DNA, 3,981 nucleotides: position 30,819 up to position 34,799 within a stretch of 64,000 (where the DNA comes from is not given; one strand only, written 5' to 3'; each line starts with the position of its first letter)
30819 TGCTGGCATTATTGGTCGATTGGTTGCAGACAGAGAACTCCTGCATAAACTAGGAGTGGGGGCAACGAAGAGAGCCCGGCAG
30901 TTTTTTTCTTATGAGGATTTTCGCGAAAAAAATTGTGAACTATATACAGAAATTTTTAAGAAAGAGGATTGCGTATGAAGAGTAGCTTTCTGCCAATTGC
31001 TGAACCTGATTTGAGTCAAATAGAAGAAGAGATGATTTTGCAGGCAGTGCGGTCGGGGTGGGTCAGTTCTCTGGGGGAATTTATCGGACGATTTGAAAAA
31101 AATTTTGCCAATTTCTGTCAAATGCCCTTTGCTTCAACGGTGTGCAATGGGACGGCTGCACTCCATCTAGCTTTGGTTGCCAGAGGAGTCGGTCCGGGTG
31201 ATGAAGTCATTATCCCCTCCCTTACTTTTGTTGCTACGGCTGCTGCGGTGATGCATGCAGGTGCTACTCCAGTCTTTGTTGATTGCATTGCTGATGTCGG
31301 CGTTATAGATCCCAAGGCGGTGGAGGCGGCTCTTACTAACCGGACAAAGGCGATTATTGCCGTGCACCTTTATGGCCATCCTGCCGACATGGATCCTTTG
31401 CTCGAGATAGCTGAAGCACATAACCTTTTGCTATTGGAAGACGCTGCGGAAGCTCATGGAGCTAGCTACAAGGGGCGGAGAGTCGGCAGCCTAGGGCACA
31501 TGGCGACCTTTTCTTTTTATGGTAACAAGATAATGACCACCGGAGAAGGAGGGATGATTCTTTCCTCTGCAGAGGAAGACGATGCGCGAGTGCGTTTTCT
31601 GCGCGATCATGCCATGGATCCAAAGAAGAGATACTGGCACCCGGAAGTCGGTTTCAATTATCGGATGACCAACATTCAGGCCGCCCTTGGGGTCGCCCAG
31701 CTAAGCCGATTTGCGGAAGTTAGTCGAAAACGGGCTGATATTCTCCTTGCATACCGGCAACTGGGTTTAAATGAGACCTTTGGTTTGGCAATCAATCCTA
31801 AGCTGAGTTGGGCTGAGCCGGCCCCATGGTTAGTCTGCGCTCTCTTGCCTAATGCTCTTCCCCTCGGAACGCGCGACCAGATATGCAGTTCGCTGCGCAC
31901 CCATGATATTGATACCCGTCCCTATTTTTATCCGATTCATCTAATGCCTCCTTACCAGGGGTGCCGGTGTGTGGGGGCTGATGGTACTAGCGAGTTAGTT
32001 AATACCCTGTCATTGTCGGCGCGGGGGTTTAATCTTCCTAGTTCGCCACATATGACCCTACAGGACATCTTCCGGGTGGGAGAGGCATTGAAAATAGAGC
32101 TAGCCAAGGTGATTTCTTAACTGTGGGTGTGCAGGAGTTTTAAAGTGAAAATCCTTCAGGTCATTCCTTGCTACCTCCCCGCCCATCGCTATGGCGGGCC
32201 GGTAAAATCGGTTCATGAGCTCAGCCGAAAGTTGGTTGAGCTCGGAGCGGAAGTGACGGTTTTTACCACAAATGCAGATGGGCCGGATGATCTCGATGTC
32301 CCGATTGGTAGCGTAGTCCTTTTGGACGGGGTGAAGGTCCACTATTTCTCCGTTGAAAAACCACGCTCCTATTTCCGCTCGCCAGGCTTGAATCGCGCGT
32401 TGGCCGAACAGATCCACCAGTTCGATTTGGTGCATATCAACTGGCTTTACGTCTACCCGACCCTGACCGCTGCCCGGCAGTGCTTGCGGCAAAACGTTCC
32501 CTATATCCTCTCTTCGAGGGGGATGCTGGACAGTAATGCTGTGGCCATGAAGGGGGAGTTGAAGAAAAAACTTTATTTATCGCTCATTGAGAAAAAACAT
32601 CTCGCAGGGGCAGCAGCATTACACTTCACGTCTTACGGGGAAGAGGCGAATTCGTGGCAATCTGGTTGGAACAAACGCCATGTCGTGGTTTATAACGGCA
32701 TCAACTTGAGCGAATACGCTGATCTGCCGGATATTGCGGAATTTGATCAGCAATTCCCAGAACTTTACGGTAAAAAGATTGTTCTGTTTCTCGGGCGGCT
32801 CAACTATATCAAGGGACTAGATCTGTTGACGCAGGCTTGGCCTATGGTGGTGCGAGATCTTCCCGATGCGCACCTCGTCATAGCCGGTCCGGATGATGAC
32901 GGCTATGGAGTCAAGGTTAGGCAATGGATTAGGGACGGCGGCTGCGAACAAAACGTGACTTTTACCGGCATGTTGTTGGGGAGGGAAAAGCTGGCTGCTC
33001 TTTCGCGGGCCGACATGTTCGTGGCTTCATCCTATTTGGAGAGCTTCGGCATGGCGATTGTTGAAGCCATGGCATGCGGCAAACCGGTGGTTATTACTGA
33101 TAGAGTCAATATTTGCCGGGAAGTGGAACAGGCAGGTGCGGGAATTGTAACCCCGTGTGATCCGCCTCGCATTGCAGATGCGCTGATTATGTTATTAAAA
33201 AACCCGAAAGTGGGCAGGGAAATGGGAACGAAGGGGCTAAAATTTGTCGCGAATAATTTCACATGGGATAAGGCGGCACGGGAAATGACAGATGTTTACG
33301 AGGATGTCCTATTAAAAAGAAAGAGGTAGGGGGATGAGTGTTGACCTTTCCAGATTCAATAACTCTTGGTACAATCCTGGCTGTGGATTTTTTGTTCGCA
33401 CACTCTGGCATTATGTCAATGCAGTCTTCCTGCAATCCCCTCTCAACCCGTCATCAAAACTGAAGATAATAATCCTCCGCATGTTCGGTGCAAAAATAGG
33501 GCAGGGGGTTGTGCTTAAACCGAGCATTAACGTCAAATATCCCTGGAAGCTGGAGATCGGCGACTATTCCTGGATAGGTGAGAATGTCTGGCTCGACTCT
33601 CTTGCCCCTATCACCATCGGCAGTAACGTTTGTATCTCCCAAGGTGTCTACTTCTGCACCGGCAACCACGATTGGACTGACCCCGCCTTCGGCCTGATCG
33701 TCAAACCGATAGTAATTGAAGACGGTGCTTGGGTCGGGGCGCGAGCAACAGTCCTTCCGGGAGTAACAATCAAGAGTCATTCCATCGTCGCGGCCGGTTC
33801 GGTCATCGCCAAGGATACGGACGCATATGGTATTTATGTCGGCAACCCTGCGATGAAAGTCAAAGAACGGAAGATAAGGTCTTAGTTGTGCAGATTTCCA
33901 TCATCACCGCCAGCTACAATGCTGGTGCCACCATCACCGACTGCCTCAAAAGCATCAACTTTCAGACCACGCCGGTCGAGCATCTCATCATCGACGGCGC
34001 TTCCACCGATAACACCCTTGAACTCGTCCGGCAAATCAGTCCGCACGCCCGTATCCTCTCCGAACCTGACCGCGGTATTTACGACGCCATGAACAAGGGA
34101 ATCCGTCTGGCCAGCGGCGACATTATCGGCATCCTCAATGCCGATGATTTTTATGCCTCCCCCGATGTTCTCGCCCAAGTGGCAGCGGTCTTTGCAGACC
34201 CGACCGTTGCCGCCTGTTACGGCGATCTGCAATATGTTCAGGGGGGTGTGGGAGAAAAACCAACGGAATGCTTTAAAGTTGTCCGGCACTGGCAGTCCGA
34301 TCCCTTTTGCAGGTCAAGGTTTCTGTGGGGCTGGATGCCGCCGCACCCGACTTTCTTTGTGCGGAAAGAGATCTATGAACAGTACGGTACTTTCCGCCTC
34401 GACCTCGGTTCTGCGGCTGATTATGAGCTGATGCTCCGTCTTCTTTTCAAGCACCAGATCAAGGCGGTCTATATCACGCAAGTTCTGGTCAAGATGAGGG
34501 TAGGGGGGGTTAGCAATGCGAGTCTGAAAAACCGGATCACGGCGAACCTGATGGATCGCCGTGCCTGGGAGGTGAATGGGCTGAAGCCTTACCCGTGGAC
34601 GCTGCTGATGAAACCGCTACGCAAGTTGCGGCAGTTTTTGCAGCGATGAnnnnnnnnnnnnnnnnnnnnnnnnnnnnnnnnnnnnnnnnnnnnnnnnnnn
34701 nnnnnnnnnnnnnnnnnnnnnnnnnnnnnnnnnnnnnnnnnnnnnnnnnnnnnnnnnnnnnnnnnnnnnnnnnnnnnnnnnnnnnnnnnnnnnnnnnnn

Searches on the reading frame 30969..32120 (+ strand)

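Call 23: search_protein_families(library=pfam, proteins=[window:30969-32120:+], max_evalue=0.00001)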
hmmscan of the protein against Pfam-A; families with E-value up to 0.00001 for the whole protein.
window:30969-32120:+ (383 aa): 2 families
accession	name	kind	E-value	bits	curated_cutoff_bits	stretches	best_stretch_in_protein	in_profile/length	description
PF01041.23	DegT_DnrJ_EryC1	-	2.9e-113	379.2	19.8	1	17-374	5-359/360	DegT/DnrJ/EryC1/StrS aminotransferase family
PF00155.27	Aminotran_1_2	-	7.8e-06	25.8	19.7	0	55-160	68-187/361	Aminotransferase class I and II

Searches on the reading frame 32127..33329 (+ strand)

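Call 23: search_protein_families(library=pfam, proteins=[window:32127-33329:+], max_evalue=0.00001)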
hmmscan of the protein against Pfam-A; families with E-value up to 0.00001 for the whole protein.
window:32127-33329:+ (400 aa): 6 families
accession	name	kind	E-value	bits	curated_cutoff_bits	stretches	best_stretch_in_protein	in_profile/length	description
PF00534.26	Glycos_transf_1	-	1.1e-32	113.4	26.4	1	205-370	4-169/172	Glycosyl transferases group 1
PF13692.12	Glyco_trans_1_4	-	6.2e-31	108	27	1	217-359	2-142/142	Glycosyl transferases group 1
PF13579.12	Glyco_trans_4_4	-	4.1e-18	66.7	29.7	1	23-191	1-158/158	Glycosyl transferase 4-like domain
PF13439.12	Glyco_transf_4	-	3.5e-17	63.4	28.5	1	22-195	1-169/170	Glycosyltransferase Family 4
PF20706.3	GT4-conflict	-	4.5e-11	42.8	26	1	211-385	192-383/385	Family 4 Glycosyltransferase in conflict systems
PF13524.12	Glyco_trans_1_2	-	7e-10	39.5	25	1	242-388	9-143/144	Glycosyl transferase-like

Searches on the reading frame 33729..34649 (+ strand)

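Call 23: search_protein_families(library=pfam, proteins=[window:33729-34649:+], max_evalue=0.00001)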
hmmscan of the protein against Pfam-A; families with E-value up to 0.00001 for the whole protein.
window:33729-34649:+ (306 aa): 3 families
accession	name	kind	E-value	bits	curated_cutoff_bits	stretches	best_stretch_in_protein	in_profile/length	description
PF00535.33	Glycos_transf_2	-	8.4e-22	78.3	23.3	1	57-201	1-148/168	Glycosyl transferase family 2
PF13641.12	Glyco_tranf_2_3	-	3.1e-08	34.4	27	1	56-255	3-210/230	Glycosyltransferase like family 2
PF10111.15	Glyco_tranf_2_2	-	7.1e-08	32.7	27.3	1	64-154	8-105/276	Glycosyltransferase like family 2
